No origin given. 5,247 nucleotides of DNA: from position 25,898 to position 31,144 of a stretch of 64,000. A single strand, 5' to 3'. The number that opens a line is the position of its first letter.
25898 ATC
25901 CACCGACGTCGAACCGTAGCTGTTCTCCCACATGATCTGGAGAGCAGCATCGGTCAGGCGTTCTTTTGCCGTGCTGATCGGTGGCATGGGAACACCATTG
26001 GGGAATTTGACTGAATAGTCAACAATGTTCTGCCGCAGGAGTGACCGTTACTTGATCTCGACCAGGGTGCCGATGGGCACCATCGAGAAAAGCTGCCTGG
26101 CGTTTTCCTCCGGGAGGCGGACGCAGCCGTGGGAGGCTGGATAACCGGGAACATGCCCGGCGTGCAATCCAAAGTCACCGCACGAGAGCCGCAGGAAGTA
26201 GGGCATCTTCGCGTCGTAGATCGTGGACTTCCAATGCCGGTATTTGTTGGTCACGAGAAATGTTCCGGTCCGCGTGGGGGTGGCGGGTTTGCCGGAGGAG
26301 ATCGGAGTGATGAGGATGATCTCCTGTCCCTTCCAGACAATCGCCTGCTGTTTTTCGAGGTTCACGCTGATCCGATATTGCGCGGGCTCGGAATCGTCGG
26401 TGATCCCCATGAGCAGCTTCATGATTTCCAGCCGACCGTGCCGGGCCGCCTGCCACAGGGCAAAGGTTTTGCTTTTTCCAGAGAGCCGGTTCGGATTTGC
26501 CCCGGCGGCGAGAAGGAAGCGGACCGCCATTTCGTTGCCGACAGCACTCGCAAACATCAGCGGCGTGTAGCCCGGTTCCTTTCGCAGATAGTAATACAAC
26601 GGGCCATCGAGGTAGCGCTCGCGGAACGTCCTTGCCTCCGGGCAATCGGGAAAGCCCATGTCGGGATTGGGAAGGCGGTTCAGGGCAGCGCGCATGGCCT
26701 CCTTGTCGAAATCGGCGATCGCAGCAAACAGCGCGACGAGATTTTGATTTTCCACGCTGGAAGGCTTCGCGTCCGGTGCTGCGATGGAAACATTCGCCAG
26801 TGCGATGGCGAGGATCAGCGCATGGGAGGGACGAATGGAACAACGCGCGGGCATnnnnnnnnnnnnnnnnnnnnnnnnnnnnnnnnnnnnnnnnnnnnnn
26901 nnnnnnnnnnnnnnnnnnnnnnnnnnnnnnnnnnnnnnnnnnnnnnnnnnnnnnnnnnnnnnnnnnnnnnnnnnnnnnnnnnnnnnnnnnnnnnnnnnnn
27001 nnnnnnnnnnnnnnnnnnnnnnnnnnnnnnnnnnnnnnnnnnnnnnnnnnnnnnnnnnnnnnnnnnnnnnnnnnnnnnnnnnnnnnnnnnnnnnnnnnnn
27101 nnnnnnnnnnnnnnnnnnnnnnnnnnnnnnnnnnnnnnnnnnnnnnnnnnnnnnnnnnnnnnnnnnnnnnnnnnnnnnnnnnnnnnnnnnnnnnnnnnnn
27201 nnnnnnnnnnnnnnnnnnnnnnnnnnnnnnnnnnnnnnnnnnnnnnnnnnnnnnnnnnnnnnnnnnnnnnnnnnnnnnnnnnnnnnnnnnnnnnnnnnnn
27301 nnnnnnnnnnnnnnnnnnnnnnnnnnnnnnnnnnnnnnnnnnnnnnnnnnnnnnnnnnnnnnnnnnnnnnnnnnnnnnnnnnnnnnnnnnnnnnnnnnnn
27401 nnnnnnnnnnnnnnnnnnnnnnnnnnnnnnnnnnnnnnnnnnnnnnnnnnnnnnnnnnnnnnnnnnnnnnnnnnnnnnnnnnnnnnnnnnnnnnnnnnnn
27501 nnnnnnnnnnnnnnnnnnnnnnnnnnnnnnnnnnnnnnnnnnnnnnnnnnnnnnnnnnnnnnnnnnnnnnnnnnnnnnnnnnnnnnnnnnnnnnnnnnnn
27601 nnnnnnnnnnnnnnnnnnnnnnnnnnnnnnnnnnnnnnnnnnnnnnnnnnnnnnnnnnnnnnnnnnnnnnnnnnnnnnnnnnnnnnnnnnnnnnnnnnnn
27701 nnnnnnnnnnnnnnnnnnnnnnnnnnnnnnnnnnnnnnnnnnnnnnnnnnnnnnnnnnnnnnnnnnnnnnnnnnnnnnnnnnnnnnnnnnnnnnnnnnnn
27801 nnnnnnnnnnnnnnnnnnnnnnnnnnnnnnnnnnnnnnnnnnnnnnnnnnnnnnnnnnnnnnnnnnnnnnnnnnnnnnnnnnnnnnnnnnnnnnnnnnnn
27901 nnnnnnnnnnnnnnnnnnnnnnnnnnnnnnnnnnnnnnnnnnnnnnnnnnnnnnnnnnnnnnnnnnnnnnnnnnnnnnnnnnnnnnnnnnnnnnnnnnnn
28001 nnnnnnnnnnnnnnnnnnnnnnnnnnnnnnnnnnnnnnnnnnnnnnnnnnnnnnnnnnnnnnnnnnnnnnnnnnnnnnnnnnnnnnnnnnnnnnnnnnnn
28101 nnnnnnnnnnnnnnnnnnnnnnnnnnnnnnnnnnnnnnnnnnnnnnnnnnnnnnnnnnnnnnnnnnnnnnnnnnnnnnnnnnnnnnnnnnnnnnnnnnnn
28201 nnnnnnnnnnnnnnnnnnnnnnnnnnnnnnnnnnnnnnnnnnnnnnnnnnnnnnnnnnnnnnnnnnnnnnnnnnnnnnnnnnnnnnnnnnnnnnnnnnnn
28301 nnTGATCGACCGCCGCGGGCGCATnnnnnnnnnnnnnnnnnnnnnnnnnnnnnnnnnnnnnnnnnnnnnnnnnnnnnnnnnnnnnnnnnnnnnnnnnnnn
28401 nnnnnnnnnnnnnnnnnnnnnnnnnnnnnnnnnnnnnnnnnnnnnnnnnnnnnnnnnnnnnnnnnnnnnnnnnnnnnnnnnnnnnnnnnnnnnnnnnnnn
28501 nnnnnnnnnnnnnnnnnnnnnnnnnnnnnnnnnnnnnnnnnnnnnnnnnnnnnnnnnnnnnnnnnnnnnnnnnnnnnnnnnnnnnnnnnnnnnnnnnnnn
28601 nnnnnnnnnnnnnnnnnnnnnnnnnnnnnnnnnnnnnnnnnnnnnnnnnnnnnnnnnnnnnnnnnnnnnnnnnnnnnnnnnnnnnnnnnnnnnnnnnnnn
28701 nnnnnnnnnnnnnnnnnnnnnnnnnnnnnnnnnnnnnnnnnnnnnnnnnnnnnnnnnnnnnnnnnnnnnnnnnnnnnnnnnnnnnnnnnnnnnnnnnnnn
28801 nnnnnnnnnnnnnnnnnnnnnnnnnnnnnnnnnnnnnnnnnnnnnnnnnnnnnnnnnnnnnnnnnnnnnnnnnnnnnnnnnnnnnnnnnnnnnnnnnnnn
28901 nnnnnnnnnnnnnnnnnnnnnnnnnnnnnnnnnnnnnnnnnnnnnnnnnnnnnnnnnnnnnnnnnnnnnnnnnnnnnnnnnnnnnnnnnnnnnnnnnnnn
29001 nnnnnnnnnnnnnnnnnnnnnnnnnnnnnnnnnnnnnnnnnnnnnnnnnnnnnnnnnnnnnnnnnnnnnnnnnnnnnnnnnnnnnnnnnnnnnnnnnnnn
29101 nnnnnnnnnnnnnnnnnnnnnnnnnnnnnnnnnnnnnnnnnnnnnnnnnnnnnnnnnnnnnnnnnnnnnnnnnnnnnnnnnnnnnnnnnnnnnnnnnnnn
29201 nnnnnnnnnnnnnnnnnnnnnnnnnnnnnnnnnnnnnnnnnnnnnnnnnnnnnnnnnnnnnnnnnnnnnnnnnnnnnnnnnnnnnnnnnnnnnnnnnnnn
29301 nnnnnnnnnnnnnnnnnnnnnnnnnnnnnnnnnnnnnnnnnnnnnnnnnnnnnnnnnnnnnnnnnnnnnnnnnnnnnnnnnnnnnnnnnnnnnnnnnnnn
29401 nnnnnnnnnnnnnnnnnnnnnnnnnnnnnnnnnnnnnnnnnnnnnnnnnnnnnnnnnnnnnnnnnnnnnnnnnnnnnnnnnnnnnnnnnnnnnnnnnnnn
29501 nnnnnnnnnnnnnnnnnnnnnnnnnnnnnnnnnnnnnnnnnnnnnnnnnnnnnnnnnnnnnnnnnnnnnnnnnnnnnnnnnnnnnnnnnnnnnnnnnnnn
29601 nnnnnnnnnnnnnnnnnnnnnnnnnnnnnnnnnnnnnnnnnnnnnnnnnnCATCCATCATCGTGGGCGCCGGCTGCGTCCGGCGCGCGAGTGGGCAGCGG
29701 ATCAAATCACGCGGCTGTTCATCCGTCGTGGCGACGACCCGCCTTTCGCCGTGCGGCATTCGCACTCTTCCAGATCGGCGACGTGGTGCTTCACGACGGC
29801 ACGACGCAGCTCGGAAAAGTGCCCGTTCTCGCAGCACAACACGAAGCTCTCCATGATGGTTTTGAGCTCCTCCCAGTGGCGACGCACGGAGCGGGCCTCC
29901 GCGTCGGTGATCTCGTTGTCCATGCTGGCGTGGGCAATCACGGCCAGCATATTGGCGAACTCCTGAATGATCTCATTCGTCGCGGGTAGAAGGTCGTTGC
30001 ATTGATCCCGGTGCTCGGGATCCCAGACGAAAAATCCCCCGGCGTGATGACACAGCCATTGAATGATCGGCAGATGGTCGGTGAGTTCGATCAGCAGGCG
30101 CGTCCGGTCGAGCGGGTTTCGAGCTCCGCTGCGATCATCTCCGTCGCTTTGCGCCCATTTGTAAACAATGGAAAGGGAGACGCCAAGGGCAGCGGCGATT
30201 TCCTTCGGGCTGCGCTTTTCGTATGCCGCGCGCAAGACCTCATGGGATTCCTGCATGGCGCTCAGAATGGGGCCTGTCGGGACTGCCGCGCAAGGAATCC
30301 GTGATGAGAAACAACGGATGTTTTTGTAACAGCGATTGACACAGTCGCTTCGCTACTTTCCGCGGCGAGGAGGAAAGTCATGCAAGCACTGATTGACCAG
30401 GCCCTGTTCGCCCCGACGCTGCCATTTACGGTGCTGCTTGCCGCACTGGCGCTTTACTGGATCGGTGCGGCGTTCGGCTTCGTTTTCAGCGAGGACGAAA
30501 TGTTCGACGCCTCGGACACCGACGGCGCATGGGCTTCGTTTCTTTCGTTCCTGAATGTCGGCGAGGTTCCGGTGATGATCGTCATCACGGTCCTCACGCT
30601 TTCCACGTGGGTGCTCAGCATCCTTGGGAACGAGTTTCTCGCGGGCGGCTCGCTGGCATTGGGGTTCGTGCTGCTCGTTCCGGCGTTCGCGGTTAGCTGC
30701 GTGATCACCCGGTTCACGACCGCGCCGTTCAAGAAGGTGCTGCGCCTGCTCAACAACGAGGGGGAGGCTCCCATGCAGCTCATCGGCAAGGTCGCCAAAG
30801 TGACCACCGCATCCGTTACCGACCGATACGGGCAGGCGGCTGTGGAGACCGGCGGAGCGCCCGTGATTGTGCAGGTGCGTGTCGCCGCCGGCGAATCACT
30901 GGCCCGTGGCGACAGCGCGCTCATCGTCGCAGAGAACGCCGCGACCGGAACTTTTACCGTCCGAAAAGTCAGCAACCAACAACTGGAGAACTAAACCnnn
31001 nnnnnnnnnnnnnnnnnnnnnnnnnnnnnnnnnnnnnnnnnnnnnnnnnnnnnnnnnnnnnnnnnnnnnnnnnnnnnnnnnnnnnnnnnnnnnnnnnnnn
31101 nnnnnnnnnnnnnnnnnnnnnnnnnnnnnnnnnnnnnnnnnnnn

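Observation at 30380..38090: Tight three-gene cluster: YqiJ/NfeD-like membrane protein, YqiK flotillin, and a 1677-aa AAA+ protein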

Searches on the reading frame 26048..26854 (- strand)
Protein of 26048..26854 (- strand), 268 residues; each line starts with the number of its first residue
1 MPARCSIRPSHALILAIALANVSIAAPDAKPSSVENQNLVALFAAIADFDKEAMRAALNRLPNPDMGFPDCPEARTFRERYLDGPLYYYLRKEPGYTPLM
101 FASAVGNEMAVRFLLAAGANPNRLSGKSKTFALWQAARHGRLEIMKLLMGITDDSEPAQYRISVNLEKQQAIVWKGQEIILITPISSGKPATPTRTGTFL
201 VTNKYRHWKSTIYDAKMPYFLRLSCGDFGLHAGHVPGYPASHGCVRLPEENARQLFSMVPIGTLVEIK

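Call 73: search_protein_families(library=pfam, proteins=[window:26048-26854:-], max_evalue=0.00001)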
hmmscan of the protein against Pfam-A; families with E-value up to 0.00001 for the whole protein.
window:26048-26854:- (268 aa): 4 families
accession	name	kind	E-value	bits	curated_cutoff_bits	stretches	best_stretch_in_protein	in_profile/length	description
PF03734.19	YkuD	-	5.7e-20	72.8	23.4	1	160-267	2-146/146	L,D-transpeptidase catalytic domain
PF00023.36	Ank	-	3.1e-09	37.1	21.1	0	95-123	2-30/33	Ankyrin repeat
PF12796.13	Ank_2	-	4.9e-08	33.9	27.3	1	94-149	28-80/90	Ankyrin repeats (3 copies)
PF13606.12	Ank_3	-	2.2e-06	27.9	22.3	0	95-122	2-29/30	Ankyrin repeat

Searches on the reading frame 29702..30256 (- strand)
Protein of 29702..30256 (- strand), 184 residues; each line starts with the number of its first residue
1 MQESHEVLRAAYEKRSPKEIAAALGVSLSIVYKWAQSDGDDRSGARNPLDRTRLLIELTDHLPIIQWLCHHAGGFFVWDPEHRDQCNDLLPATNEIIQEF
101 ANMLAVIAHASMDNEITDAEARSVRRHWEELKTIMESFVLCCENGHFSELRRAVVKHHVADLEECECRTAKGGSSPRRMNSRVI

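Call 3: search_protein_families(library=pfam, proteins=[window:29702-30256:-], max_evalue=0.01)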
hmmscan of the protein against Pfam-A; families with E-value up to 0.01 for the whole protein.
window:29702-30256:- (184 aa): 3 families
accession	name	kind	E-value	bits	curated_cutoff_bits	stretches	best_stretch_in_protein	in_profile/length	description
PF13384.12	HTH_23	-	1.3e-05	25.3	24.6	1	6-35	9-38/50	Homeodomain-like domain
PF13551.12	HTH_29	-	0.00074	20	28.1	1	6-37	3-35/64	Winged helix-turn helix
PF06056.18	Terminase_5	-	0.0061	16.9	20.3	0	16-43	15-42/58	Putative ATPase subunit of terminase (gpP-like)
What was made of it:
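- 29702..30256 (-): Divergent HTH regulator (184 aa), phage CII/CP76-like. Pfam HTH_23 E=1.3e-5 (call 3).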

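Call 5: search_protein_families(library=ncbifam, proteins=[window:29702-30256:-], max_evalue=1)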
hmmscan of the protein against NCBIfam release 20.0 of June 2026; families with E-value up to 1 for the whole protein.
window:29702-30256:- (184 aa): 7 families
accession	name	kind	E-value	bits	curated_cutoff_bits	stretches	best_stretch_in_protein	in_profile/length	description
NF033545.0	transpos_IS630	equivalog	0.0032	17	100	1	7-37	5-35/299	IS630 family transposase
NF041471.1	phage_reg_YmfL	equivalog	0.015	15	90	1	48-139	44-136/143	YmfL family putative regulatory protein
TIGR01764.1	excise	domain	0.066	13.6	28.8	1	16-37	3-24/49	excisionase family DNA-binding protein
NF046037.1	carphisopro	domain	0.075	13.2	38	1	16-37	10-31/54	carph-isopro domain-containing protein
NF049902.1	FTL_1293_fam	exception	0.098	12.8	170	1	7-37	15-45/150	FTL_1293 family small RNA FtrC-regulated protein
NF033516.0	transpos_IS3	equivalog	0.1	11.8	160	1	6-131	5-91/369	IS3 family transposase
NF040601.1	TerS_not_xtmA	equivalog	0.16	11.6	120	1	6-39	14-47/233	phage terminase small subunit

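Call 6: search_protein_families(library=padloc, proteins=[window:29702-30256:-], max_evalue=1)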
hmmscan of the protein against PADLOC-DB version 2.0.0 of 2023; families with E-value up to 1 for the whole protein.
window:29702-30256:- (184 aa): 1 family
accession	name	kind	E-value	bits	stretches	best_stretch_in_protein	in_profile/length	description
PDLC04133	mad1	-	0.015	13.5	1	16-36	7-27/60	mads_1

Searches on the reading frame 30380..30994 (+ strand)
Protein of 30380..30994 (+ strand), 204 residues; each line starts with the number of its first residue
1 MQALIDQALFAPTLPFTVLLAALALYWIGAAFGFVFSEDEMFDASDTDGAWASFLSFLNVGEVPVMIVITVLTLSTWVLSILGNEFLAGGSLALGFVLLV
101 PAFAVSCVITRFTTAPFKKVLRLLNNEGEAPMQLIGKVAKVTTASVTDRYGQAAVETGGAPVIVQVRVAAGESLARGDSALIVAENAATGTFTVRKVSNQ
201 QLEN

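Call 3: search_protein_families(library=pfam, proteins=[window:30380-30994:+], max_evalue=0.01)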
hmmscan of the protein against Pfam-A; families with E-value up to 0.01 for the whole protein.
window:30380-30994:+ (204 aa): 1 family
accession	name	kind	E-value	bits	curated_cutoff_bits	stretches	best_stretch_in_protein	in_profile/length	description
PF21001.2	YqiJ_N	-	0.00056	20.5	23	1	37-110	29-115/116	Inner membrane protein YqiJ, N-terminal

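Call 5: search_protein_families(library=ncbifam, proteins=[window:30380-30994:+], max_evalue=1)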
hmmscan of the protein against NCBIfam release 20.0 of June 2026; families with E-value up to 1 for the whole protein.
window:30380-30994:+ (204 aa): 0 families

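Call 6: search_protein_families(library=padloc, proteins=[window:30380-30994:+], max_evalue=1)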
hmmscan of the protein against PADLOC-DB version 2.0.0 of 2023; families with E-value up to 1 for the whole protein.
window:30380-30994:+ (204 aa): 0 families

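Call 8: search_protein_families(library=pfam, proteins=[window:30380-30994:+], max_evalue=10)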
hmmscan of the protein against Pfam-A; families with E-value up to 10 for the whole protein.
window:30380-30994:+ (204 aa): 2 families
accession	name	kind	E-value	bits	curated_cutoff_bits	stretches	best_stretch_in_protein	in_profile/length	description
PF21001.2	YqiJ_N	-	0.00056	20.5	23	1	37-110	29-115/116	Inner membrane protein YqiJ, N-terminal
PF11190.13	DUF2976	-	0.64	10.4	28.2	1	16-76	30-85/87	Protein of unknown function (DUF2976)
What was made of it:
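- On YqiK-type flotillin (SPFH/Band 7 superfamily): No hit for the window protein even at E<=10 (calls 3, 8).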

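Call 67: search_solved_structures(query=A6, max_evalue=1)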
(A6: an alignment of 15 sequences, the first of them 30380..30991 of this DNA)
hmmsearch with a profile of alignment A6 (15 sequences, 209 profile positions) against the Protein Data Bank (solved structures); distinct sequences matched with E-value up to 1: 1.
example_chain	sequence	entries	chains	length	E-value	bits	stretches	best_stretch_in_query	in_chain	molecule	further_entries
2k14_A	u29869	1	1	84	0.035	16.8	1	137-194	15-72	YuaF protein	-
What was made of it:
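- On YqiJ/YuaF (NfeD-like) membrane protein: Only a weak profile hit to the YuaF soluble domain, PDB 2k14, E=0.035 (call 67).
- Checked: There is a weak hit to the B. subtilis YuaF OB domain, PDB 2k14, E=0.035 (call 67).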
